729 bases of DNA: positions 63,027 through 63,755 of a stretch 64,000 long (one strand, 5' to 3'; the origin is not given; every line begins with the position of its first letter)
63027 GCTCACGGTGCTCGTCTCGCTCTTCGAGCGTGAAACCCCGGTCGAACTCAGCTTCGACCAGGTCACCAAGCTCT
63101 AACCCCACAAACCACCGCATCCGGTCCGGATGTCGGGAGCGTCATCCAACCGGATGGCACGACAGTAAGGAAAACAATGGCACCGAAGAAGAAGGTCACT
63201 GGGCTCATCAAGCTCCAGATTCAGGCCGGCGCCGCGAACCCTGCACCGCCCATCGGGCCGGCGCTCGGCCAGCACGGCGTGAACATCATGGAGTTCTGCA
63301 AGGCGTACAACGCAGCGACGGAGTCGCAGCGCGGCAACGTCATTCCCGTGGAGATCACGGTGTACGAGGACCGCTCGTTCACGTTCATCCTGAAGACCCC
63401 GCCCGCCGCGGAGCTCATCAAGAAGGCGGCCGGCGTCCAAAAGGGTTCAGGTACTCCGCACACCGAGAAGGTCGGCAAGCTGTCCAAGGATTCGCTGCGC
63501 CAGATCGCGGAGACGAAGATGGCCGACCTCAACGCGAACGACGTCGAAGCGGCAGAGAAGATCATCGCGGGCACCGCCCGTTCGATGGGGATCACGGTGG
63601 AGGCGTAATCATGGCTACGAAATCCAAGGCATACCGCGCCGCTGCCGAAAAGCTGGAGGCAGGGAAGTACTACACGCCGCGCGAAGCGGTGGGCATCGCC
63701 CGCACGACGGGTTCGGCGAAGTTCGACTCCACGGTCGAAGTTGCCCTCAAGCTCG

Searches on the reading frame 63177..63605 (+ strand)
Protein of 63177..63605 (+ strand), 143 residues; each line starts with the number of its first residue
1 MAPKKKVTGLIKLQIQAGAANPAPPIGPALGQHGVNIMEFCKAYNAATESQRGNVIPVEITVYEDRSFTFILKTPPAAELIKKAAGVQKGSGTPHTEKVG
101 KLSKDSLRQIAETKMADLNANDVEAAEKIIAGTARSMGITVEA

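Call 44: list_cluster_members(proteins=[window:63177-63605:+, window:62161-63099:+, window:25732-27192:-, window:38163-39074:+])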
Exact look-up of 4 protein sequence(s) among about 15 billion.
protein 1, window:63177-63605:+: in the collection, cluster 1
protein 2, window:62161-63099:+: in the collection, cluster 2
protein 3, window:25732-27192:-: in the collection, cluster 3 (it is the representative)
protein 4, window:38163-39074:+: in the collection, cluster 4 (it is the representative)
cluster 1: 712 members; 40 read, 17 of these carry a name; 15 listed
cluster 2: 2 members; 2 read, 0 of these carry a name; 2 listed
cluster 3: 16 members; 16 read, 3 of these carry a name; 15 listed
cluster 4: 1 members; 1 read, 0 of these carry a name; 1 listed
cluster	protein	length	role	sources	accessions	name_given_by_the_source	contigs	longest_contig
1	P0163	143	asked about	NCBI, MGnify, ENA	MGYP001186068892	FL=1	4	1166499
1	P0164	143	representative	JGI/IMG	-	large subunit ribosomal protein L11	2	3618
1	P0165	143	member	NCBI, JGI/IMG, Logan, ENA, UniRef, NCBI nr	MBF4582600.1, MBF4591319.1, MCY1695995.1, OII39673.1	50S ribosomal protein L11 [Curtobacterium sp. MMLR14_010] | large subunit ribosomal protein L11 | 50S ribosomal protein L11 n=1 Tax=unclassified Curtobacterium TaxID=257496 ...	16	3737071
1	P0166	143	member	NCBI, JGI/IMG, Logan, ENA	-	large subunit ribosomal protein L11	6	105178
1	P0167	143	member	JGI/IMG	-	large subunit ribosomal protein L11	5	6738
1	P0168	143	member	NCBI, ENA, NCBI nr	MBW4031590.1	MAG: 50S ribosomal protein L11 [Acidobacteria bacterium] | 50S ribosomal protein L11 [Acidobacteriota bacterium]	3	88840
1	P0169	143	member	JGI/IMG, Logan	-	large subunit ribosomal protein L11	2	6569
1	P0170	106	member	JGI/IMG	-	large subunit ribosomal protein L11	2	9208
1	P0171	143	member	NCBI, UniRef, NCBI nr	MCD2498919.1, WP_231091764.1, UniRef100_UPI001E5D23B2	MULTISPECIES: 50S ribosomal protein L11 [Microbacterium] | 50S ribosomal protein L11 n=1 Tax=Microbacterium TaxID=33882 RepID=UPI001E5D23B2 | 50S ribosomal protein L11 [Microbacterium nymphoidis]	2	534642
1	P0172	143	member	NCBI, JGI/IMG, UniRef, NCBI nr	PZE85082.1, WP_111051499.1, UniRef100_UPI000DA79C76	50S ribosomal protein L11 [Curtobacterium sp. MCBD17_032] | 50S ribosomal protein L11 n=1 Tax=Curtobacterium sp. MCBD17_032 TaxID=2175659 ...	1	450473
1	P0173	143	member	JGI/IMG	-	large subunit ribosomal protein L11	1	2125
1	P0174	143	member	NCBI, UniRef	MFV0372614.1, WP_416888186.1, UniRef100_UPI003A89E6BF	50S ribosomal protein L11 [Microbacterium sp.] | 50S ribosomal protein L11 n=1 Tax=Microbacterium sp. TaxID=51671 RepID=UPI003A89E6BF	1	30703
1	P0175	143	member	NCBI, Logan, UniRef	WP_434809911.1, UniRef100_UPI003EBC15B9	50S ribosomal protein L11 [Microbacterium sp. bgisy189] | 50S ribosomal protein L11 n=1 Tax=Microbacterium sp. bgisy189 TaxID=3413798 ...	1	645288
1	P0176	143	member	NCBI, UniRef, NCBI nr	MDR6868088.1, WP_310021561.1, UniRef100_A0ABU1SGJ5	large subunit ribosomal protein L11 [Microbacterium resistens] | Large ribosomal subunit protein uL11 n=1 Tax=Microbacterium resistens TaxID=156977 ... | 50S ribosomal protein L11 [Microbacterium resistens]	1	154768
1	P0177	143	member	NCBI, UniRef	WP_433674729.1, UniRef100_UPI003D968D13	50S ribosomal protein L11 [Microbacterium gorillae] | 50S ribosomal protein L11 n=1 Tax=Microbacterium gorillae TaxID=1231063 ...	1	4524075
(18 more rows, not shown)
